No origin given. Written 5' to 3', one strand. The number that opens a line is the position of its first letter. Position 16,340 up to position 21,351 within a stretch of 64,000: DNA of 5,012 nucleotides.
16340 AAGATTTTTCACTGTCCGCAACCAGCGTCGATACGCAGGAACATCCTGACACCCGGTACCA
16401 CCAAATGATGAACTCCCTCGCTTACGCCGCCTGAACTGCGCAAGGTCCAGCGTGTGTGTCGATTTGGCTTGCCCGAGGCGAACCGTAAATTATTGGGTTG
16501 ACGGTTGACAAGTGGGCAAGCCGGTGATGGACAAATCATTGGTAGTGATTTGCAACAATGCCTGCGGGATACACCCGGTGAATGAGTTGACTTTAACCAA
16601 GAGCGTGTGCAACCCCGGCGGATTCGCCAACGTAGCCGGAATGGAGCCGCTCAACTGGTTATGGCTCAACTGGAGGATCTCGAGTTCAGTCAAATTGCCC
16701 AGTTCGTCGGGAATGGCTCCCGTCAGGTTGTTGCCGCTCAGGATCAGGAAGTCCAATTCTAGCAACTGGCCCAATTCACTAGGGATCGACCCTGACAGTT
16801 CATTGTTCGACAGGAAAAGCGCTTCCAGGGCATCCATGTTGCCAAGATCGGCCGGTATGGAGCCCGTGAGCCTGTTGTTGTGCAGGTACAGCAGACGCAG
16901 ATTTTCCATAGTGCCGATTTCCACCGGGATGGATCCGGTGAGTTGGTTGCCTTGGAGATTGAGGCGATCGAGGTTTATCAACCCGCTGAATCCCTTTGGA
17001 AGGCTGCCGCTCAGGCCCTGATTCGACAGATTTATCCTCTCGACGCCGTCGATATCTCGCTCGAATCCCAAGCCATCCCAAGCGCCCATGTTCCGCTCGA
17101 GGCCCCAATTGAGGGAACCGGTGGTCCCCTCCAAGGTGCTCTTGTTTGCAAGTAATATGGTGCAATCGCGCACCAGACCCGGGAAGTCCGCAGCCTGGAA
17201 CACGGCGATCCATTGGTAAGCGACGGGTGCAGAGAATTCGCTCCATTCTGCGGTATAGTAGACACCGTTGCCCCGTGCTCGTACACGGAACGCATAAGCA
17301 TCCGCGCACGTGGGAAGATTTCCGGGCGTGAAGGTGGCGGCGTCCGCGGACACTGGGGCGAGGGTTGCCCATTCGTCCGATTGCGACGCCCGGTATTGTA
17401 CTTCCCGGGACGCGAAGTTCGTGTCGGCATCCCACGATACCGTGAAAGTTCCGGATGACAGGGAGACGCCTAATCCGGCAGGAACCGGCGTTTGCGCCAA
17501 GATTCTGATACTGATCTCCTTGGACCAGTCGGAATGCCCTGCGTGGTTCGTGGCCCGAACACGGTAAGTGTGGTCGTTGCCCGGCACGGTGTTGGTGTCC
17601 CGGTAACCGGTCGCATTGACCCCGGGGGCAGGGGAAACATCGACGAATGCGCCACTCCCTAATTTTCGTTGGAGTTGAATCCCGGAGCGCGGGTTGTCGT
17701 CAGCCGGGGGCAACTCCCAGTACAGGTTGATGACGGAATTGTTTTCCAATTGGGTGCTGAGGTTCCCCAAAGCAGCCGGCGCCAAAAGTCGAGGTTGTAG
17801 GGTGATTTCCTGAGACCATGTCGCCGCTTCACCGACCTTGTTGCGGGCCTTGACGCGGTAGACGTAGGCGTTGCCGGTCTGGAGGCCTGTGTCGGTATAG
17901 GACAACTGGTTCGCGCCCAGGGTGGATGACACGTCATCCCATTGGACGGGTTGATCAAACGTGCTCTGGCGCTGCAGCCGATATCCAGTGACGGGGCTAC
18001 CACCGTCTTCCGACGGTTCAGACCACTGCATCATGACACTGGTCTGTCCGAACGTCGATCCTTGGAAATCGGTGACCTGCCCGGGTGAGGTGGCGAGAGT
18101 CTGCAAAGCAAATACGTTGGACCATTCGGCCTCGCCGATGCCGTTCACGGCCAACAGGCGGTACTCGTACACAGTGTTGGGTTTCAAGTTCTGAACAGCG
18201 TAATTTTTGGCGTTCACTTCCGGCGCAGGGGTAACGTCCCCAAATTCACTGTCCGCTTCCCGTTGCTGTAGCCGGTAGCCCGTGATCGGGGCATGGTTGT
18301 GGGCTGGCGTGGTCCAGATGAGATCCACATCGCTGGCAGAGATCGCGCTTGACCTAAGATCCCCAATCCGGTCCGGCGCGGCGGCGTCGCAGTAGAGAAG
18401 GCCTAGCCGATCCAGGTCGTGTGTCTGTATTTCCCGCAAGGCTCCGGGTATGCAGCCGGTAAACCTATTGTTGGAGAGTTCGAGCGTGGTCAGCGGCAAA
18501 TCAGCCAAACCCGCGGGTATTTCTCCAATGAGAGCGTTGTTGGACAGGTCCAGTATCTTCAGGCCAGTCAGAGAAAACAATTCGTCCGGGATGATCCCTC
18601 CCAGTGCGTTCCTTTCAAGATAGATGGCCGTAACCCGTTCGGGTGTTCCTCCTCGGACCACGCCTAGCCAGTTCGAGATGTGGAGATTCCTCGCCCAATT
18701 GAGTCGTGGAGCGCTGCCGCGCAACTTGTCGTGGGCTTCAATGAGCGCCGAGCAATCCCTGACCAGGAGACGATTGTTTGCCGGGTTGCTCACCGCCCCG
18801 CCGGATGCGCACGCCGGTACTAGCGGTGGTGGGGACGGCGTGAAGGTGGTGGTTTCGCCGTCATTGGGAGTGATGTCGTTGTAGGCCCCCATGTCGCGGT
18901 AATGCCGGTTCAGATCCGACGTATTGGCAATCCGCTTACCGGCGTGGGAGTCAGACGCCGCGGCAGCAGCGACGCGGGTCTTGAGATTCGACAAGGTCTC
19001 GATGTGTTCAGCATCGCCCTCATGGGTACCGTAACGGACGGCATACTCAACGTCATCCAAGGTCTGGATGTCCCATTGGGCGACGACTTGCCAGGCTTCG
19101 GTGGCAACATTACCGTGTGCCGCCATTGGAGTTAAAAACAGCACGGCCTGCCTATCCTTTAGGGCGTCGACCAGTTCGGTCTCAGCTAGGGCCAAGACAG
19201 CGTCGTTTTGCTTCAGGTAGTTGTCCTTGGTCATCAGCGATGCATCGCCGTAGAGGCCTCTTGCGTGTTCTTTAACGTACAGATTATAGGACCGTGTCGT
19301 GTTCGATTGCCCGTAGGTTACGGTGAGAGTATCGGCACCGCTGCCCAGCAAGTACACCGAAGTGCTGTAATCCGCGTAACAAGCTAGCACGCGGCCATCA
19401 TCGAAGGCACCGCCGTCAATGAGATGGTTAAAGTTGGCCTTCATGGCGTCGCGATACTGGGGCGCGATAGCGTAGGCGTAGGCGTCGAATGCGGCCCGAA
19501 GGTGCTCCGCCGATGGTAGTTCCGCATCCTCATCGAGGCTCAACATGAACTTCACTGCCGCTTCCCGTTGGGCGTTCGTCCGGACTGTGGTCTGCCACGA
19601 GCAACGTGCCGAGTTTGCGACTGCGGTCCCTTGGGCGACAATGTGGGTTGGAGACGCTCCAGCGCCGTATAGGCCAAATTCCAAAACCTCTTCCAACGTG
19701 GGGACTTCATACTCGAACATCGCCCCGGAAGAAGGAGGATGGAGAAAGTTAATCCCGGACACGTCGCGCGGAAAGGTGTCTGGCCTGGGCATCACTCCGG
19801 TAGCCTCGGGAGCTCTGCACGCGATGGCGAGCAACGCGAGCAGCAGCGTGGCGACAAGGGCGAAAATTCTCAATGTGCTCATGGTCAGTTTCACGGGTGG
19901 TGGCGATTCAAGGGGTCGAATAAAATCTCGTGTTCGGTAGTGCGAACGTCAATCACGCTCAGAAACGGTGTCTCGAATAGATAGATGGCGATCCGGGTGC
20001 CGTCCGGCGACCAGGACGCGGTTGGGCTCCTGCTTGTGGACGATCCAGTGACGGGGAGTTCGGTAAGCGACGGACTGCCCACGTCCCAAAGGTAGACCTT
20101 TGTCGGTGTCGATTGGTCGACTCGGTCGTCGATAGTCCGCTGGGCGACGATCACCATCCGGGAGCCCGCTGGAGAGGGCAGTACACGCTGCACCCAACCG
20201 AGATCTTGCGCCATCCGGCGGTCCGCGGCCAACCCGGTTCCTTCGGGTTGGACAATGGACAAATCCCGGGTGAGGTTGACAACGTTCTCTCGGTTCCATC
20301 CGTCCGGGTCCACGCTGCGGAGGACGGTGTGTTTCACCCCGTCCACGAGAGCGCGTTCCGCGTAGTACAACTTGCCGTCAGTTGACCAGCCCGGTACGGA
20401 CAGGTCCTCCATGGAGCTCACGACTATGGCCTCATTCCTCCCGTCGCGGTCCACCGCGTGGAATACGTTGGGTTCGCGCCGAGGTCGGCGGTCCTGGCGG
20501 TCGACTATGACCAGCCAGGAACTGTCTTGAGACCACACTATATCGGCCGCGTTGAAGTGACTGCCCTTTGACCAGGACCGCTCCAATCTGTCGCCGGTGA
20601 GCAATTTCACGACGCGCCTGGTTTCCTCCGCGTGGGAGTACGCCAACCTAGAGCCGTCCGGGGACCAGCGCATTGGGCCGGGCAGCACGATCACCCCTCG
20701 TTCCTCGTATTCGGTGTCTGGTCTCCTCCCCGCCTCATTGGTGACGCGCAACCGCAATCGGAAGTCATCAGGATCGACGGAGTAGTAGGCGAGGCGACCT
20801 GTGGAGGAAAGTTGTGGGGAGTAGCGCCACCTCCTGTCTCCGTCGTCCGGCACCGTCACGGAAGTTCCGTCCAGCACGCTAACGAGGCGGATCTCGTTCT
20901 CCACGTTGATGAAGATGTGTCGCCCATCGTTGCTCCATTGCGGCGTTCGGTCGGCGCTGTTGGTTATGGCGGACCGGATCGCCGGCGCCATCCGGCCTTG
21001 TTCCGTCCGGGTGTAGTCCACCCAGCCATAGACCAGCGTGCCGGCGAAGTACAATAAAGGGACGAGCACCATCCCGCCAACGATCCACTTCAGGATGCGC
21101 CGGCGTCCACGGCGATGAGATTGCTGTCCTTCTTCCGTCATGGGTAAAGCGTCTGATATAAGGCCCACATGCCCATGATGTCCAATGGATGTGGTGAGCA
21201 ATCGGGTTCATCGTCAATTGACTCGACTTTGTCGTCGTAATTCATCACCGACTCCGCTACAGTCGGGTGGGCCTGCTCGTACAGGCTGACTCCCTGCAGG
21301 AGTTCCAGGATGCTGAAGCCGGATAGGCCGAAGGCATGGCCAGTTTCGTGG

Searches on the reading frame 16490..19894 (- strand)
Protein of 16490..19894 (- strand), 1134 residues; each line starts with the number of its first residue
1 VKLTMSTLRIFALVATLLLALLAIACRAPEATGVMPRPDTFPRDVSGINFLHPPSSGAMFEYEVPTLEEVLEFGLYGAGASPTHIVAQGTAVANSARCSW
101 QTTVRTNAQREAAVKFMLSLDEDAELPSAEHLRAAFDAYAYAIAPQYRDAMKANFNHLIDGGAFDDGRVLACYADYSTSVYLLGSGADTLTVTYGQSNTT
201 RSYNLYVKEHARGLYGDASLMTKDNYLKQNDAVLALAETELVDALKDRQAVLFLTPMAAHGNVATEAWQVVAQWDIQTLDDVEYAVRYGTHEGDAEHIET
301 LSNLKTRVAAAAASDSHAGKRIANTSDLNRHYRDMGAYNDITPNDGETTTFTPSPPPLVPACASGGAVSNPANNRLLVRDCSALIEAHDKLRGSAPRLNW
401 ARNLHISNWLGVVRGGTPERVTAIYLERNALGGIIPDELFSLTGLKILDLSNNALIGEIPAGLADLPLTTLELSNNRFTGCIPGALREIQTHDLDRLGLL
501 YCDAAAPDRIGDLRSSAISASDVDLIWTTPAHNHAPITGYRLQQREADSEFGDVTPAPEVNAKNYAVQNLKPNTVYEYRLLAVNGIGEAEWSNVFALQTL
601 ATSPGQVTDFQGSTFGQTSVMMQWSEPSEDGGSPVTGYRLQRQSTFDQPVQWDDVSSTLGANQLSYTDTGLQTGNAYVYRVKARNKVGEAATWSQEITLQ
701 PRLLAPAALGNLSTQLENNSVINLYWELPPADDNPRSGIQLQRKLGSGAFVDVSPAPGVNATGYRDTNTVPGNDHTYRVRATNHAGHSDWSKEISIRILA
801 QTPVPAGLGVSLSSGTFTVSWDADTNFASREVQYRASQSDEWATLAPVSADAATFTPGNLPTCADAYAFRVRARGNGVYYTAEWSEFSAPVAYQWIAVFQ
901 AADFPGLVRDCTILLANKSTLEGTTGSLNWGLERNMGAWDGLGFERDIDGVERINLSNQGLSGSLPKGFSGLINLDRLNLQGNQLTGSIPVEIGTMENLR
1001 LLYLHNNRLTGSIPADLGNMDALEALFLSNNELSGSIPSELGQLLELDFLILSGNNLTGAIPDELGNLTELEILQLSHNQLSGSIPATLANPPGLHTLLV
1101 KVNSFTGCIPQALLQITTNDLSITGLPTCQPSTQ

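Call 42: search_protein_families(library=pfam, proteins=[window:16490-19894:-], max_evalue=0.00001)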
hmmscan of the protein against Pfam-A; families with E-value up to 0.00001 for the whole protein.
window:16490-19894:- (1134 aa): 8 families
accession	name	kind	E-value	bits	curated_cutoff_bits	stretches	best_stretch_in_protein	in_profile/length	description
PF00041.27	fn3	-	1.9e-32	111.7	25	2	511-594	4-80/84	Fibronectin type III domain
PF00560.39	LRR_1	-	6.6e-28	91.2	20.6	0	998-1020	1-23/23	Leucine Rich Repeat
PF13855.12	LRR_8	-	1.9e-21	76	27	2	420-478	2-61/61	Leucine rich repeat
PF12799.13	LRR_4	-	1.5e-18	66.8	27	0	998-1034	2-36/44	Leucine Rich repeats (2 copies)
PF16656.11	Pur_ac_phosph_N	-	3.7e-13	50.3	30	0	517-599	10-93/93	Purple acid Phosphatase, N-terminal domain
PF25059.1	FN3_DSCAM-DSCAML_C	-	1.1e-12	48.6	39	0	531-599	14-81/89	DSCAM/DSCAML C-terminal Fn3-like domain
PF23598.1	LRR_14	-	5.7e-11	42.2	40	1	963-1110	60-206/353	Leucine-rich repeat region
PF25788.1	Ig_Rha78A_N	-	3.1e-07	31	27.4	0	616-700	16-100/105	Rha78A-like, N-terminal immunoglobulin domain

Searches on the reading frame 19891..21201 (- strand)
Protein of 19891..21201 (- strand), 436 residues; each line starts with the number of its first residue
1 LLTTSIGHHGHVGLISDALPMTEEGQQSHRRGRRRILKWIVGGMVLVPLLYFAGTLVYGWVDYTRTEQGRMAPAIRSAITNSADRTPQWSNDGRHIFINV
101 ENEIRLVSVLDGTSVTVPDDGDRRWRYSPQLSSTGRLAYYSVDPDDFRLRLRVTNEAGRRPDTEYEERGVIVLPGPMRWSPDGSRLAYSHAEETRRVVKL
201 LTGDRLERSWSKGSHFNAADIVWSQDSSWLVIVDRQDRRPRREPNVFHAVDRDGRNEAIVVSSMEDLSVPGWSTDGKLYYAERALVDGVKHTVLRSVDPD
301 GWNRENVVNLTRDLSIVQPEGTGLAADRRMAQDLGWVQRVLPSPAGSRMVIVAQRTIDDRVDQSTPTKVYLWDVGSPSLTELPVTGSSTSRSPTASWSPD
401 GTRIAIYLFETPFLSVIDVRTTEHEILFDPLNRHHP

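Call 42: search_protein_families(library=pfam, proteins=[window:19891-21201:-], max_evalue=0.00001)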
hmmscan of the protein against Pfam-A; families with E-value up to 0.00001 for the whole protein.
window:19891-21201:- (436 aa): 2 families
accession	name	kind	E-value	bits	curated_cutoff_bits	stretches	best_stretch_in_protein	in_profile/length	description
PF25174.1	Beta-prop_THOC3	-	1.6e-07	31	305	0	177-233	94-147/272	THOC3 beta-propeller domain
PF07676.18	PD40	-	3.5e-07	30.5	20.9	0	178-189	15-26/38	WD40-like Beta Propeller Repeat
